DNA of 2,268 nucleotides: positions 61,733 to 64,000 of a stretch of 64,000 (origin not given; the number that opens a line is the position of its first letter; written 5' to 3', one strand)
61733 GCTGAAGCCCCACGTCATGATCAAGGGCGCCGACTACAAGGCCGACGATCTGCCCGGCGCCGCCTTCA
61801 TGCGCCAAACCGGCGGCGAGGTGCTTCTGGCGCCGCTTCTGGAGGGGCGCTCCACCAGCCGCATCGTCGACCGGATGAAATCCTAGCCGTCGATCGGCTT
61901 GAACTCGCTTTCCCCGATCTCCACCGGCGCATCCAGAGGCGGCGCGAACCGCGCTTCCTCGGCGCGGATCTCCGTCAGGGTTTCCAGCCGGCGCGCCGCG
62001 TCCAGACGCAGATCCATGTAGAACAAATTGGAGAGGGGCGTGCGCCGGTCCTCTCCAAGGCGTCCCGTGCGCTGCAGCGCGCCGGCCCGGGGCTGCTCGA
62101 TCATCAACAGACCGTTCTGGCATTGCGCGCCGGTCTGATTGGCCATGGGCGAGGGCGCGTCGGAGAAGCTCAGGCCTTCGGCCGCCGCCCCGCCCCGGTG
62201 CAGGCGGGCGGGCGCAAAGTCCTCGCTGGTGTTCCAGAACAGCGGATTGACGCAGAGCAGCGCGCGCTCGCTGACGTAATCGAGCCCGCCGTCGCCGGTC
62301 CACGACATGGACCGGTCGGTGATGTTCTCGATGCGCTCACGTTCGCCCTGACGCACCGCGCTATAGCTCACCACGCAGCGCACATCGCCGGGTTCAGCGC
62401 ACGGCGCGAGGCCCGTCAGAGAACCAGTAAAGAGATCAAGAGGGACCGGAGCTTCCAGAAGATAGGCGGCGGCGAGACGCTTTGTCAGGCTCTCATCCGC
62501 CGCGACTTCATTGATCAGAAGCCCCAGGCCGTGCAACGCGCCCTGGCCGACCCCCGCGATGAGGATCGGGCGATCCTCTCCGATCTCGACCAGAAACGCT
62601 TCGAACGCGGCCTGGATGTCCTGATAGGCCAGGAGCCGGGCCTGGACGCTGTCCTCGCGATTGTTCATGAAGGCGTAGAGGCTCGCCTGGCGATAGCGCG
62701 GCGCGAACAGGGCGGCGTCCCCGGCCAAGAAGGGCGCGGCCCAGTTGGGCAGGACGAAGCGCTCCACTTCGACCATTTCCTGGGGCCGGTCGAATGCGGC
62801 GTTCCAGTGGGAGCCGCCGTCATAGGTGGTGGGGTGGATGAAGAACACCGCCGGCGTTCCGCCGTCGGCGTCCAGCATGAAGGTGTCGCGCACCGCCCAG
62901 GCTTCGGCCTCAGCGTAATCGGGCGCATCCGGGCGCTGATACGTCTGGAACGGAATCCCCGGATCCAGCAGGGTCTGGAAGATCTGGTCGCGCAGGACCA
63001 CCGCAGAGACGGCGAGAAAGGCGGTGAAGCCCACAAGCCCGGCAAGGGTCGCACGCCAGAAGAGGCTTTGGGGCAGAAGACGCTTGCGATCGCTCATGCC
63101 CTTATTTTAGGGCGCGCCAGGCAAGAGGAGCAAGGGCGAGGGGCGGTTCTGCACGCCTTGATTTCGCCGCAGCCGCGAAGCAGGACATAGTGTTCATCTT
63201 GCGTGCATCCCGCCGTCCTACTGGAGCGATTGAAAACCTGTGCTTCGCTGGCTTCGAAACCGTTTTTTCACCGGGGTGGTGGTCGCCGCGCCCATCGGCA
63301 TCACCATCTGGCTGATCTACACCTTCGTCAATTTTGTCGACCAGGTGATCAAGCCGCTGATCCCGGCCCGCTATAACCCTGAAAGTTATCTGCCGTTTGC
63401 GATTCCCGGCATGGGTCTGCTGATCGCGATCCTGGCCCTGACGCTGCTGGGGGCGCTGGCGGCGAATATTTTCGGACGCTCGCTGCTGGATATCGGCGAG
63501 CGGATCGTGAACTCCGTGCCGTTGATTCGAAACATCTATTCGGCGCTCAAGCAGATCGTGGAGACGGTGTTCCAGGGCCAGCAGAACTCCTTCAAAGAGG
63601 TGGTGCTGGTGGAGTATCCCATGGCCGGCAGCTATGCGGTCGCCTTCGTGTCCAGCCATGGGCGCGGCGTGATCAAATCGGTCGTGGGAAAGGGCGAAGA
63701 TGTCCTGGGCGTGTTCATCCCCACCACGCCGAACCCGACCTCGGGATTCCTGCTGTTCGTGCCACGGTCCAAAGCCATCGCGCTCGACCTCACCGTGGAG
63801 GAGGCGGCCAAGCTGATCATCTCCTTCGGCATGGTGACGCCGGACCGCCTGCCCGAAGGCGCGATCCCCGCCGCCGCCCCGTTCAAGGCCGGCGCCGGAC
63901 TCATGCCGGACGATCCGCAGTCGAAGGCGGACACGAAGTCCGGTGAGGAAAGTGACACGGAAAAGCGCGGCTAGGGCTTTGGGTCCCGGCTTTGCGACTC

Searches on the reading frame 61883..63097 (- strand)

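Call 8: search_protein_families(library=pfam, proteins=[window:61883-63097:-], max_evalue=0.01)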
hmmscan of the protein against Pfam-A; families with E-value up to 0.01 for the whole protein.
window:61883-63097:- (404 aa): 1 family
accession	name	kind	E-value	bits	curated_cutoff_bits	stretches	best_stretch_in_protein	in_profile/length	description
PF11288.14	DUF3089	-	3.5e-59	200.2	23.4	1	83-290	2-206/207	Protein of unknown function (DUF3089)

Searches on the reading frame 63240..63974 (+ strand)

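Call 8: search_protein_families(library=pfam, proteins=[window:63240-63974:+], max_evalue=0.01)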
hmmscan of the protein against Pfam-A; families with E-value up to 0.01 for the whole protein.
window:63240-63974:+ (244 aa): 1 family
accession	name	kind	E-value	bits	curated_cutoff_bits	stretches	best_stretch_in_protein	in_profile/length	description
PF04367.18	DUF502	-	4.5e-33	113.8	23.8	1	61-168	1-107/107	Protein of unknown function (DUF502)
